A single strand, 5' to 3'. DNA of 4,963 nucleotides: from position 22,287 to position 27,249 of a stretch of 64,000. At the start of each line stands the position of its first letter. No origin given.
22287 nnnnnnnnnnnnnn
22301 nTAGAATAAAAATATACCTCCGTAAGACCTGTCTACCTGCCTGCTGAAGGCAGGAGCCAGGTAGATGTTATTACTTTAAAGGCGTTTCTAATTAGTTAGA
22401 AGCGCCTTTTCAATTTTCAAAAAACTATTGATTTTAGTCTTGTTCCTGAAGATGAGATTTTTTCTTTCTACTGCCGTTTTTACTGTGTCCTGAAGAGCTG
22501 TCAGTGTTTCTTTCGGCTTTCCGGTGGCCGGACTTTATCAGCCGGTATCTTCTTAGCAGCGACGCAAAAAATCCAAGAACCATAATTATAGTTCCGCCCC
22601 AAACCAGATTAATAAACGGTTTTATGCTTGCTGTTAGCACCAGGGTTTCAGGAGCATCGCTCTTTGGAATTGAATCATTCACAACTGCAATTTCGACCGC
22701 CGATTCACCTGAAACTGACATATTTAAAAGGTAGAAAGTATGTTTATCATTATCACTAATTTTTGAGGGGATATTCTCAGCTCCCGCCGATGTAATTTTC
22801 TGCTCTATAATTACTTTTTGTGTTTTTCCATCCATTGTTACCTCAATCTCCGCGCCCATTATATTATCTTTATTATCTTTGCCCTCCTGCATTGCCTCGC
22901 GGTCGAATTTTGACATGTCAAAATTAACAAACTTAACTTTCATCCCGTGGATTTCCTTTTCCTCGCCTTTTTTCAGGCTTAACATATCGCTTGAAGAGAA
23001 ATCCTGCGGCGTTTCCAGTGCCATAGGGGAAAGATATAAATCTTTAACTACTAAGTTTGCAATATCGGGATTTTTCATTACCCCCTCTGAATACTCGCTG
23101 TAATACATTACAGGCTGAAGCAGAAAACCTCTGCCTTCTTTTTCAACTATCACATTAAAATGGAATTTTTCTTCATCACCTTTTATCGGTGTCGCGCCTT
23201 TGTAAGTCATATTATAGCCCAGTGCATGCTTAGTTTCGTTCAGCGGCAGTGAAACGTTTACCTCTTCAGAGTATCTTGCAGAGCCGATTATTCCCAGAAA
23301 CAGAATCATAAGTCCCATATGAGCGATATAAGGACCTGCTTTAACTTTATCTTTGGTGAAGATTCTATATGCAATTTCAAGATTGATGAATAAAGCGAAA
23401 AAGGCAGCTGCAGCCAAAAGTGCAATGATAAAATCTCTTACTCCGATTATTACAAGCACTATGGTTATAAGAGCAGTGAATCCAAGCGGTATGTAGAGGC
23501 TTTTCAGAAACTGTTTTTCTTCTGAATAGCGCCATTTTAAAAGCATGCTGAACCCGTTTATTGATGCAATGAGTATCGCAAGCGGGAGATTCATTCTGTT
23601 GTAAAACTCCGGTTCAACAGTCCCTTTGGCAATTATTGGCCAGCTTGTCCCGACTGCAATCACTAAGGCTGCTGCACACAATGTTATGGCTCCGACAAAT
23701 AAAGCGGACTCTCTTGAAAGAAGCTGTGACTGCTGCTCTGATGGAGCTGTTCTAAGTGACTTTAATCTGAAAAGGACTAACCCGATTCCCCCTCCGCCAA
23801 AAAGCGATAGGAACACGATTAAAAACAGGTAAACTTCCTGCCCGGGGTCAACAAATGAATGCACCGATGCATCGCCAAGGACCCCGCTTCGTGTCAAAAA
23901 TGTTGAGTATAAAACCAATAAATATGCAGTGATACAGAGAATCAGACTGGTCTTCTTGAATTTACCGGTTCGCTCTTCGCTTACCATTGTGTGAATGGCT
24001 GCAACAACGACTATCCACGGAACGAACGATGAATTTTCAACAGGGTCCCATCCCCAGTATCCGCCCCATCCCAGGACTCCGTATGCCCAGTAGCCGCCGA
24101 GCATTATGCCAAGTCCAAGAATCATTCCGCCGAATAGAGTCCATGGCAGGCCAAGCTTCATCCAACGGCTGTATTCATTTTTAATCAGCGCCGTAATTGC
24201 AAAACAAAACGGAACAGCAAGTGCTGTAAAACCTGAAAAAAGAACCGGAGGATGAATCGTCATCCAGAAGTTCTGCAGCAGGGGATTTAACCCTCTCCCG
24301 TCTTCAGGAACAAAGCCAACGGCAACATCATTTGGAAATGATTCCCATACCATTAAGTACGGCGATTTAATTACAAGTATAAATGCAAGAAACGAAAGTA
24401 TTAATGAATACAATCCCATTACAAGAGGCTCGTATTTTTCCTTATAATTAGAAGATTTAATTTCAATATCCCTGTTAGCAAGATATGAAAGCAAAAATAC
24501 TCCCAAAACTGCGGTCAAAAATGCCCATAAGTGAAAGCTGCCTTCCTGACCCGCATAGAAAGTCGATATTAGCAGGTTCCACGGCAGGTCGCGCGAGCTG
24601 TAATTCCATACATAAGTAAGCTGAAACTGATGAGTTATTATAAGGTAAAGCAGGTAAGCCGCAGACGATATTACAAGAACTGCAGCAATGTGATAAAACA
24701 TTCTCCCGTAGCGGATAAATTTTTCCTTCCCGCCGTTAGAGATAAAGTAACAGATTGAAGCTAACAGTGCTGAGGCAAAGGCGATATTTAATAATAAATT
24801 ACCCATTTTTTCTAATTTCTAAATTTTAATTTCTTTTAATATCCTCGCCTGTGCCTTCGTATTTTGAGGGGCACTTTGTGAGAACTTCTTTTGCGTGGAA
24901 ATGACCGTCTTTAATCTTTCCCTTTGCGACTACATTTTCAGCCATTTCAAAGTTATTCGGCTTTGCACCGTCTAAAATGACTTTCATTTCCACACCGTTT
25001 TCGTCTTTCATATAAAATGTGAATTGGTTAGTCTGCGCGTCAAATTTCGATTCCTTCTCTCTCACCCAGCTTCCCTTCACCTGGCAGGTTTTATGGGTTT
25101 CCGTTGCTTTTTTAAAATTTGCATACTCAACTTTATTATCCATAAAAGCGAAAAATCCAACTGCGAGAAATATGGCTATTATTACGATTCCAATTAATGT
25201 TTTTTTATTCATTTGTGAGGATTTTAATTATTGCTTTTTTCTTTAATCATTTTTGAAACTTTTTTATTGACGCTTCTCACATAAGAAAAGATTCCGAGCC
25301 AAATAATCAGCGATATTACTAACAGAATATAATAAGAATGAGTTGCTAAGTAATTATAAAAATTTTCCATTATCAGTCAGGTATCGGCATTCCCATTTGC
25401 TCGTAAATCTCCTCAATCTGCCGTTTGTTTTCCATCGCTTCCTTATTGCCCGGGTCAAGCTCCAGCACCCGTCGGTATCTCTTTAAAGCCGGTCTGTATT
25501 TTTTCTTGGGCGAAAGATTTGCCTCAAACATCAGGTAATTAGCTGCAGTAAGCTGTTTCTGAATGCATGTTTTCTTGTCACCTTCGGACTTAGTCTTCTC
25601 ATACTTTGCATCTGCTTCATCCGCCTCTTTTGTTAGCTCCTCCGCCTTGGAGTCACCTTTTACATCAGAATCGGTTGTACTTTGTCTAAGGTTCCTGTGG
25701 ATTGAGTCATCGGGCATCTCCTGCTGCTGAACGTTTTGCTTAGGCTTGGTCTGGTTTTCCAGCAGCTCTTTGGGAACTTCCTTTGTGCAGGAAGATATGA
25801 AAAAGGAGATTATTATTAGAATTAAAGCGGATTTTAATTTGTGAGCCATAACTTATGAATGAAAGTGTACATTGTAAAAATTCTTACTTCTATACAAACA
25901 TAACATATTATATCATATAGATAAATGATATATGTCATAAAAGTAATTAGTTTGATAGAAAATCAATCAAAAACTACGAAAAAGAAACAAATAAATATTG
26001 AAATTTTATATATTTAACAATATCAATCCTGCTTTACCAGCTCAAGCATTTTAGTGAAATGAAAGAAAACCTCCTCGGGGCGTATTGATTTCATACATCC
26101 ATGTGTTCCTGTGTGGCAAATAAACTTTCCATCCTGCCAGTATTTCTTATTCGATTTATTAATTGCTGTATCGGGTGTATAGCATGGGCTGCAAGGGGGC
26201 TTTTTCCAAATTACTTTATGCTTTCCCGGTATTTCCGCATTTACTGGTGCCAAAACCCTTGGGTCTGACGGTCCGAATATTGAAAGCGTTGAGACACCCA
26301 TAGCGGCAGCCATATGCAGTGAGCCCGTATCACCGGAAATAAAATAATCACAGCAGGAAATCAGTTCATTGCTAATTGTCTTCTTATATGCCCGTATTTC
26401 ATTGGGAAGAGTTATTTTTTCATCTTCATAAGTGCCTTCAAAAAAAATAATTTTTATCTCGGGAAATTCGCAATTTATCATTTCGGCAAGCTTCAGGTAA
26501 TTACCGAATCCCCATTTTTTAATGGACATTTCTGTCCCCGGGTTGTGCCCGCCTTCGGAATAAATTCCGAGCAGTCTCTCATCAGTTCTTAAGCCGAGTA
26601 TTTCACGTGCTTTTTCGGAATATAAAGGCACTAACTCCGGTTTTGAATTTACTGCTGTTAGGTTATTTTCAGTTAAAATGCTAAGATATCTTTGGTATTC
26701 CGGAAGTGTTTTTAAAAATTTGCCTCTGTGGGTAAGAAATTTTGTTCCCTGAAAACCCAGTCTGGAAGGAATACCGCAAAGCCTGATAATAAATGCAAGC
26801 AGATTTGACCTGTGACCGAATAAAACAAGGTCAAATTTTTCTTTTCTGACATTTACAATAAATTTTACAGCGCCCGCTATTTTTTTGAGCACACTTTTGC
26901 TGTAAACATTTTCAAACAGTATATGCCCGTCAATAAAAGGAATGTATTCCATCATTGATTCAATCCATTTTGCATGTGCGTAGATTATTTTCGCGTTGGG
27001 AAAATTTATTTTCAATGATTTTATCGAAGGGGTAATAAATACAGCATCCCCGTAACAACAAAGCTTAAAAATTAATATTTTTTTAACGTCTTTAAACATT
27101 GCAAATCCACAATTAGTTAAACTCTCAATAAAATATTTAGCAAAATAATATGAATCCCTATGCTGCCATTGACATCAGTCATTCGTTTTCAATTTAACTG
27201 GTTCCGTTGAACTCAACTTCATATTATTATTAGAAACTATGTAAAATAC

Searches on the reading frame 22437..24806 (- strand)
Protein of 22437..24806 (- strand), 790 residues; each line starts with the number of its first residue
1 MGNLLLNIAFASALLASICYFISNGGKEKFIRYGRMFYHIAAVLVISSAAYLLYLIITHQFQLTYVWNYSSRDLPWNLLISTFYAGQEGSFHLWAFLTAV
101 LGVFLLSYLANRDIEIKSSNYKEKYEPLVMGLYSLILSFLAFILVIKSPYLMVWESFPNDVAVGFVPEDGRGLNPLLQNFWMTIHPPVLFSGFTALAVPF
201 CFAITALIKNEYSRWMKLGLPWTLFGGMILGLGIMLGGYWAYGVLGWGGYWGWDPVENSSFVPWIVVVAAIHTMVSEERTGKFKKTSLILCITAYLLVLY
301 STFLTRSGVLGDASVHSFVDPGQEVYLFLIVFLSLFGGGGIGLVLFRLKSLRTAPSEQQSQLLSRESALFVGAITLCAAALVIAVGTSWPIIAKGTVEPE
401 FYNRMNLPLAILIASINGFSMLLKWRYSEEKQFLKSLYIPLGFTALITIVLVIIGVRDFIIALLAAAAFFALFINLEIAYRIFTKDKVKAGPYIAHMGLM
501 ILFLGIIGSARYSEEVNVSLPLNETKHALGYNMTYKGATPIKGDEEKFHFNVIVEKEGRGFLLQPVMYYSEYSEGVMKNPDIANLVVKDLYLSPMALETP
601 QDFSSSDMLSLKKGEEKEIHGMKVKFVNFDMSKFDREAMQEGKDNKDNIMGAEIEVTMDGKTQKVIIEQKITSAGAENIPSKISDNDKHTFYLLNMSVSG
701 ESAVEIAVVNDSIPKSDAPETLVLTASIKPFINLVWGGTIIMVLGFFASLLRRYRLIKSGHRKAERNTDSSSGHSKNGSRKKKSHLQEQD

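Call 55: search_protein_families(library=pfam, proteins=[window:22437-24806:-], max_evalue=0.00001)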
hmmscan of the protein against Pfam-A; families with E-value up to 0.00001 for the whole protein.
window:22437-24806:- (790 aa): 2 families
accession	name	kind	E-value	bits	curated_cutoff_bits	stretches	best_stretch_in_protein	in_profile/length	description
PF16327.10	CcmF_C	-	1.5e-28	100.4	28.7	1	331-593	2-282/323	Cytochrome c-type biogenesis protein CcmF C-terminal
PF01578.25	Cytochrom_C_asm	-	2.4e-25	89.9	29.9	1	134-307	43-206/212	Cytochrome C assembly protein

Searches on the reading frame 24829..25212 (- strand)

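Call 55: search_protein_families(library=pfam, proteins=[window:24829-25212:-], max_evalue=0.00001)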
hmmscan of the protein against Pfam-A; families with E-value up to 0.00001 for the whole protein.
window:24829-25212:- (128 aa): 1 family
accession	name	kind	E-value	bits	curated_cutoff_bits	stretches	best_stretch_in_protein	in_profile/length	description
PF03100.22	CcmE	-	3.9e-16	59.6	24.6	1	34-119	13-97/99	CcmE domain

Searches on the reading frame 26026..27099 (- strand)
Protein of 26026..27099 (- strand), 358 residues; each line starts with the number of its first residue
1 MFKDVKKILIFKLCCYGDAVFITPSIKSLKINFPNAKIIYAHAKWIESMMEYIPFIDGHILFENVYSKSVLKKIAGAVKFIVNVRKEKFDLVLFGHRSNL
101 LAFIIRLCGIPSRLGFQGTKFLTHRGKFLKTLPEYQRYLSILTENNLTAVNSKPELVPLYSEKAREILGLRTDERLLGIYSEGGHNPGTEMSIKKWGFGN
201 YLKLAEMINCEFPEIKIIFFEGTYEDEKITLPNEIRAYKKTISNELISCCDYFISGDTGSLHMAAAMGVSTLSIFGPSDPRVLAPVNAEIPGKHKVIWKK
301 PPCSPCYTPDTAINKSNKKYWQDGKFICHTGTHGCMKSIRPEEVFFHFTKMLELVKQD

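Call 55: search_protein_families(library=pfam, proteins=[window:26026-27099:-], max_evalue=0.00001)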
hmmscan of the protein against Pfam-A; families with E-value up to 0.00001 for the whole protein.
window:26026-27099:- (358 aa): 1 family
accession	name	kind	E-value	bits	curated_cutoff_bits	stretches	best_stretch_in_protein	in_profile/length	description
PF01075.23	Glyco_transf_9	-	1.1e-12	48.3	22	1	81-307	5-237/247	Glycosyltransferase family 9 (heptosyltransferase)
